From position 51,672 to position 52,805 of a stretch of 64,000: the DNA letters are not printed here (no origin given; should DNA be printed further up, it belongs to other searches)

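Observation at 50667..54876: Module of two tandem stand-alone CheY receivers, then a coiled-coil protein, a HEAT-repeat protein and a paralogous coiled-coil protein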

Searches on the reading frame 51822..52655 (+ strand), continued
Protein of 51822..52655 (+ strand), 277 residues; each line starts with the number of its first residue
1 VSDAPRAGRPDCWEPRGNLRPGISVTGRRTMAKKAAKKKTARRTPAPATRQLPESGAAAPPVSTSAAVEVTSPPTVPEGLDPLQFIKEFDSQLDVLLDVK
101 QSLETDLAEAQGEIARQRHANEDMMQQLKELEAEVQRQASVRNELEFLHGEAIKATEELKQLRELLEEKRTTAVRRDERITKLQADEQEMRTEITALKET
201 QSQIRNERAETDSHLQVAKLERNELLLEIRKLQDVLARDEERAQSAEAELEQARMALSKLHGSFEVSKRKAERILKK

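Call 72: search_protein_families(library=ncbifam, proteins=[L012:4647-5255:+, L013:230-1363:+, L013:1412-2005:+, L013:2693-3160:+, L015:784-1569:+, L015:2348-3328:+, L015:3371-4804:+, L017:2998-4047:+, L017:11990-12832:+, L017:13435-14343:+], max_evalue=0.00001)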
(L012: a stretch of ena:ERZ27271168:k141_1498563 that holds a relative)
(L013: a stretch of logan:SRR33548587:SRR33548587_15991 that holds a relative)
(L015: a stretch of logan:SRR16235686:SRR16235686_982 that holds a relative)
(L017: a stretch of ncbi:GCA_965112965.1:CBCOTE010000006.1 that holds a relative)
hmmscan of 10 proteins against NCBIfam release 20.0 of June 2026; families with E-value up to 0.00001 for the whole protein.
L012:4647-5255:+ (203 aa): 0 families

L013:230-1363:+ (377 aa): 0 families

L013:1412-2005:+ (197 aa): 1 family
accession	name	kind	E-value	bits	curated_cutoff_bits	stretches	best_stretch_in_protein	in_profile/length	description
NF008955.0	PRK12297.1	equivalog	4.4e-06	25.9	406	1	99-194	241-335/429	GTPase ObgE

L013:2693-3160:+ (155 aa): 1 family
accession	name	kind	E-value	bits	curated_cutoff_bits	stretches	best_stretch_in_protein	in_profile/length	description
NF045487.1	ASRP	equivalog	5.3e-06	25.3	300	1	11-148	321-451/593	archaea-specific SMC-related protein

L015:784-1569:+ (261 aa): 23 families
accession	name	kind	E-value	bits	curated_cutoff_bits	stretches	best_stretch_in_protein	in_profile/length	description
TIGR01969.1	minD_arch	subfamily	7.1e-29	100.7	201.75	1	3-249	2-235/251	cell division ATPase MinD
TIGR03453.1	partition_RepA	equivalog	1.1e-26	93.6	348.45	1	4-218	107-344/387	plasmid partitioning protein RepA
NF041546.1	ParA_partition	equivalog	8.7e-25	87.5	180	2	4-57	2-55/203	ParA family partition ATPase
TIGR01968.1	minD_bact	equivalog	1.6e-16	60.5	212.9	2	113-249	110-241/261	septum site-determining protein MinD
NF010443.0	PRK13869.1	subfamily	1.6e-15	56.8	446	1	4-205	124-348/405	plasmid-partitioning protein RepA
NF041283.1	PrgP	equivalog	6.1e-15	55.3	400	1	3-216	4-230/297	ParA superfamily DNA segregation protein PrgP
NF010259.0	PRK13705.1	equivalog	8e-13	48.1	725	1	4-212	109-336/388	plasmid-partitioning protein SopA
TIGR03371.1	cellulose_yhjQ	equivalog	1.7e-12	47.3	157.85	1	1-245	1-242/246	cellulose biosynthesis protein BcsQ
TIGR01007.1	eps_fam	subfamily_domain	2.4e-12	46.8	108.05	1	2-130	18-142/204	polysaccharide biosynthesis tyrosine autokinase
NF008079.0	PRK10818.1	equivalog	1.4e-10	41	508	1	2-248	3-250/270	septum site-determining protein MinD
TIGR01287.1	nifH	equivalog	2e-10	40.5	394.35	1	8-72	6-73/275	nitrogenase iron protein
TIGR00345.1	GET3_arsA_TRC40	subfamily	5e-09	36.1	135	1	10-61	5-54/299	TRC40/GET3/ArsA family transport-energizing ATPase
TIGR02016.1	BchX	equivalog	2.6e-08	33.5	331.2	1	4-74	2-71/296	chlorophyllide a reductase iron protein subunit X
NF033200.1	F430_CfbC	exception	3.6e-07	29.8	402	0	8-55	6-53/260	Ni-sirohydrochlorin a,c-diamide reductive cyclase ATP-dependent reductase subunit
NF009701.0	PRK13230.1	subfamily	6.5e-07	28.6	350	1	1-55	1-54/291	nitrogenase reductase-like protein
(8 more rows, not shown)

L015:2348-3328:+ (326 aa): 0 families

L015:3371-4804:+ (477 aa): 1 family
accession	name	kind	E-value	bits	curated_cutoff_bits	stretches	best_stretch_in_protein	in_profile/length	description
NF040964.1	MamK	subfamily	2e-09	37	400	0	149-352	3-185/335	MamK family actin-like protein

L017:2998-4047:+ (349 aa): 5 families
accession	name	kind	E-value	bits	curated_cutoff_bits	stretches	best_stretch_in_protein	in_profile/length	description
NF040964.1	MamK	subfamily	3.8e-141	469.9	400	1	7-348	1-330/335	MamK family actin-like protein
NF053558.1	BeeR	equivalog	4.1e-57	193.7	530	1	7-316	1-313/349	BeeR family actin-like protein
NF010539.0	PRK13927.1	subfamily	2.9e-15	56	293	1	9-333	9-322/339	rod shape-determining protein MreB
TIGR00904.1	mreB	subfamily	4.1e-11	42.5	365.75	1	96-333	81-322/334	MreB/Mrl family cell shape determining protein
NF010540.1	PRK13929.1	exception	3.8e-08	32.8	515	1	94-308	77-300/334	rod-share determining protein MreBH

L017:11990-12832:+ (280 aa): 1 family
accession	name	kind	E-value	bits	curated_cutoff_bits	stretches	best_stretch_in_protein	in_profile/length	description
NF040964.1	MamK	subfamily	3e-06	26.5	400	0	18-164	50-191/335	MamK family actin-like protein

L017:13435-14343:+ (302 aa): 20 families
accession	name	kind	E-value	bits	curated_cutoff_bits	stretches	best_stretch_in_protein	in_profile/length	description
TIGR01969.1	minD_arch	subfamily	1.6e-25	89.7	201.75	1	6-168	1-159/251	cell division ATPase MinD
TIGR01968.1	minD_bact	equivalog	1.6e-20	73.6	212.9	1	6-153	2-149/261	septum site-determining protein MinD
TIGR03371.1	cellulose_yhjQ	equivalog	1.6e-16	60.6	157.85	1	7-154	3-153/246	cellulose biosynthesis protein BcsQ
TIGR01007.1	eps_fam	subfamily_domain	5.6e-14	52.2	108.05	1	7-140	19-150/204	polysaccharide biosynthesis tyrosine autokinase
TIGR01005.1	eps_transp_fam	subfamily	4.3e-13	48.3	411.7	1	5-142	546-680/754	exopolysaccharide transport protein family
NF041136.1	MrpORP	equivalog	4.6e-13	49.2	450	1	8-160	8-161/365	iron-sulfur cluster carrier protein MrpORP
NF008079.0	PRK10818.1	equivalog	4.2e-11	42.7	508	1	6-149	3-147/270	septum site-determining protein MinD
NF008669.0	PRK11670.1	equivalog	2.9e-10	39.6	348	1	7-147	109-249/369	iron-sulfur cluster carrier protein ApbC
NF047398.1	AAA_KGGVGR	domain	1.4e-09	38.5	90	1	5-66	2-65/190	KGGVGR-motif variant AAA ATPase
NF041546.1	ParA_partition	equivalog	2e-09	37.3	180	1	7-43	1-37/203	ParA family partition ATPase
NF008568.0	PRK11519.1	equivalog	2.1e-09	36.1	1068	1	7-140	528-658/720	tyrosine-protein kinase Wzc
TIGR03018.1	pepcterm_TyrKin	hypoth_equivalog_domain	4.4e-07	29.5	230.65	1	14-113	44-145/207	XrtA-associated tyrosine autokinase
TIGR03029.1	EpsG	equivalog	6e-07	28.9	313.8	1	6-118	104-213/274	chain length determinant protein tyrosine kinase EpsG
TIGR01281.1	DPOR_bchL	equivalog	1.5e-06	27.8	345.15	1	7-44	2-38/268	ferredoxin:protochlorophyllide reductase (ATP-dependent) iron-sulfur ATP-binding protein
NF007350.0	PRK09841.1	equivalog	1.9e-06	26.3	1248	1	5-139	531-662/726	tyrosine-protein kinase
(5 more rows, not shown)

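Call 85: find_encoding_contigs(protein=P0053, flank=8000, max_places=1)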
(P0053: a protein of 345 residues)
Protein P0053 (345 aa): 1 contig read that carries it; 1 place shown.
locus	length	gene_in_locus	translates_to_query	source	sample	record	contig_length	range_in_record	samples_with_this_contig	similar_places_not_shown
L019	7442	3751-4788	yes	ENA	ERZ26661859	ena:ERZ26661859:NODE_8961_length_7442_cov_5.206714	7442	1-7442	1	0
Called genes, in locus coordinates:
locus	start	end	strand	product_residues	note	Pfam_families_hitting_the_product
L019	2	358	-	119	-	?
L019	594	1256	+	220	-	-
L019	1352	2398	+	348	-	PF05496:RuvB_N, PF00004:AAA, PF17864:AAA_lid_4, PF05491:WHD_RuvB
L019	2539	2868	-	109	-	-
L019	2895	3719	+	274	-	PF03130:HEAT_PBS (faint), PF13646:HEAT_2, PF02985:HEAT (faint), PF13513:HEAT_EZ (faint), PF21581:SCD (faint), PF13646:HEAT_2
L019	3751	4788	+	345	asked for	PF08614:ATG16 (faint), PF00038:Filament (faint), PF10473:CENP-F_leu_zip (faint), PF24161:CCDC39 (faint), PF27605:ODF2_C (faint)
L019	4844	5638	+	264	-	PF02374:ArsA_ATPase, PF10609:ParA (weak), PF13614:AAA_31, PF01656:CbiA, PF06564:CBP_BcsQ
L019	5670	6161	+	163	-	PF12795:MscS_porin (faint)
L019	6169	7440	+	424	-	?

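Call 86: find_encoding_contigs(protein=P0071, flank=8000, max_places=1)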
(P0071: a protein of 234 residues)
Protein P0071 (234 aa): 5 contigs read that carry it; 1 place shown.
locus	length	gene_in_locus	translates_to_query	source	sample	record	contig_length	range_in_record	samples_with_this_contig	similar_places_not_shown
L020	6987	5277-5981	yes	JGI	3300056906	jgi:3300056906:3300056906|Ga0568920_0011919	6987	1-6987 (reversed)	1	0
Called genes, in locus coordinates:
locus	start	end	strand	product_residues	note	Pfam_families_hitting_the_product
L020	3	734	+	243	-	?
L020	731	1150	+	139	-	PF07238:PilZ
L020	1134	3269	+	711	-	PF02985:HEAT (faint), PF13646:HEAT_2, PF00514:Arm (faint), PF13646:HEAT_2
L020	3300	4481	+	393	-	-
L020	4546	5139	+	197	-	PF00025:Arf (weak)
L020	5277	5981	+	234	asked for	PF24161:CCDC39 (faint), PF10473:CENP-F_leu_zip (faint), PF24423:OVT1 (faint)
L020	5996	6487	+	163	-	PF13863:DUF4200 (faint)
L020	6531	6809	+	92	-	-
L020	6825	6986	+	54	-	?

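Call 88: search_solved_structures(query=L020:4546-5139:+, max_evalue=0.00001)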
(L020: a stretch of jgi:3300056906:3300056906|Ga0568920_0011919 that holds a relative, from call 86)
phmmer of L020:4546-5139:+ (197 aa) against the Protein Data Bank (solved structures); distinct sequences matched with E-value up to 0.00001: 4.
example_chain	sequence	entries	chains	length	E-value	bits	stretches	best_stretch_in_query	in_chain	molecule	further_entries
6h17_A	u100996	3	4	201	1.3e-64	220.7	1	1-193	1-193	Mutual gliding-motility protein MglA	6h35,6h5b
6hjh_A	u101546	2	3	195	1.3e-64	220.7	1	1-193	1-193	Mutual gliding-motility protein MglA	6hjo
5ymx_A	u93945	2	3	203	1.4e-64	220.6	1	1-193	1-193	Mutual gliding-motility protein MglA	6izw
3t12_A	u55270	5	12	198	8.4e-56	191.9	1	1-191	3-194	Gliding protein mglA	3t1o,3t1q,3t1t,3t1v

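Call 89: find_related_loci(query=P0044, collection=metagenome_contigs, flank=10000)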
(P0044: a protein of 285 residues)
Query P0044 (285 aa) in metagenome_contigs; peptide patterns used: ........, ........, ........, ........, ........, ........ (x = any residue, [..] = any of these).
307 stretches matched a pattern; 6 encode a relative of the query (tblastn E <= 1e-3); 6 distinct loci.
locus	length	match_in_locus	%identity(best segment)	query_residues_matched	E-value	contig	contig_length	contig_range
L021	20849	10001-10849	80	1-285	4e-123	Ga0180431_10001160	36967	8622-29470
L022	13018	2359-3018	69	62-281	7e-93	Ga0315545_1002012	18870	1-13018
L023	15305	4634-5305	67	60-283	2e-91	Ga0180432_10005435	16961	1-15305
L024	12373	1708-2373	66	60-281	7e-91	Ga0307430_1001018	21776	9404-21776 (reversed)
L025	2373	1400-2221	61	1-281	7e-90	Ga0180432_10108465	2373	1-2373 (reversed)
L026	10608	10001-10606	66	60-261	9e-80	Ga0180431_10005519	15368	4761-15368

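Call 92: search_protein_families(library=pfam, proteins=[L021:5901-6815:+, L021:6852-7478:+, L021:7463-8707:+, L021:8726-9796:-, L021:10936-12351:+, L021:12659-13897:+, L021:13954-15540:+, L019:2895-3719:+, L020:3300-4481:+, L019:6169-7440:+], max_evalue=0.0001)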
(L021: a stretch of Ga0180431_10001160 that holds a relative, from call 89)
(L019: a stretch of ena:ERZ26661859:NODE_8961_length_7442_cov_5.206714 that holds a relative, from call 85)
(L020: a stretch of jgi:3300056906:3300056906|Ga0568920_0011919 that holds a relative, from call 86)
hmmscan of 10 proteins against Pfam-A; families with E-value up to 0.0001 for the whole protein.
L021:5901-6815:+ (304 aa): 0 families

L021:6852-7478:+ (208 aa): 0 families

L021:7463-8707:+ (414 aa): 3 families
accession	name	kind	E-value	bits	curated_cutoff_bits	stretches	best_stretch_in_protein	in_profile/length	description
PF01546.33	Peptidase_M20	-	2.2e-16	60.8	24.6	1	91-404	2-201/206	Peptidase family M20/M25/M40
PF04389.22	Peptidase_M28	-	3.8e-14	53.3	21.3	1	75-192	1-98/193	Peptidase family M28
PF07687.19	M20_dimer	-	6.3e-08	33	21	1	201-304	6-104/107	Peptidase dimerisation domain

L021:8726-9796:- (356 aa): 4 families
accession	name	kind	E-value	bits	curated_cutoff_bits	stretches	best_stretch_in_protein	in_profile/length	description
PF00639.27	Rotamase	-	3.5e-26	92.4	21.7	1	203-295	1-97/97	PPIC-type PPIASE domain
PF13616.12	Rotamase_3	-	8.2e-26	91.3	22.5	1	196-296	13-115/116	PPIC-type PPIASE domain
PF13145.12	Rotamase_2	-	4.6e-09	37.6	27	1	206-301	28-113/121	PPIC-type PPIASE domain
PF13624.11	SurA_N_3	-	6.3e-09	36.3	27.2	1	62-171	39-150/162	SurA-like N-terminal domain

L021:10936-12351:+ (471 aa): 0 families

L021:12659-13897:+ (412 aa): 2 families
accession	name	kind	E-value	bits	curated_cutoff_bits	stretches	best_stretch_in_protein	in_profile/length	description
PF16258.11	DUF4912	-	4.7e-36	124.1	29.4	1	151-271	1-118/118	Domain of unknown function (DUF4912)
PF09136.16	Glucodextran_B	-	5e-05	23.6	27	1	341-396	21-78/83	Glucodextranase, domain B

L021:13954-15540:+ (528 aa): 2 families
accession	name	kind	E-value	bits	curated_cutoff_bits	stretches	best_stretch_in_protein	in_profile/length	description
PF09210.16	BE_C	-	3.6e-38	130.4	25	1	426-527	1-101/101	1,4-alpha-glucan branching enzyme, C-terminal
PF03065.20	Glyco_hydro_57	-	7.5e-36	124.4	21.2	1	9-398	2-287/291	Glycosyl hydrolase family 57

L019:2895-3719:+ (274 aa): 6 families
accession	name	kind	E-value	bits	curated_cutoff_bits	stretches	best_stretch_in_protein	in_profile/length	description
PF13646.12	HEAT_2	-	6.2e-28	97.4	27.7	3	130-198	6-74/88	HEAT repeats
PF02985.28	HEAT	-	2.7e-20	70.9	23.5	0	189-212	3-26/31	HEAT repeat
PF13513.12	HEAT_EZ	-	1.3e-11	45.2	27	0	189-209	31-51/55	HEAT-like repeat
PF03130.22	HEAT_PBS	-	1.9e-09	37.5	20.9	0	140-166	1-27/27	PBS lyase HEAT-like repeat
PF21581.3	SCD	-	4.3e-06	27.4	27.5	0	100-121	38-59/75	Stromalin conservative domain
PF12717.13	Cnd1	-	7e-05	23.4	26.4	0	159-182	25-48/162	non-SMC mitotic condensation complex subunit 1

L020:3300-4481:+ (393 aa): 0 families

L019:6169-7440:+ (424 aa): 0 families
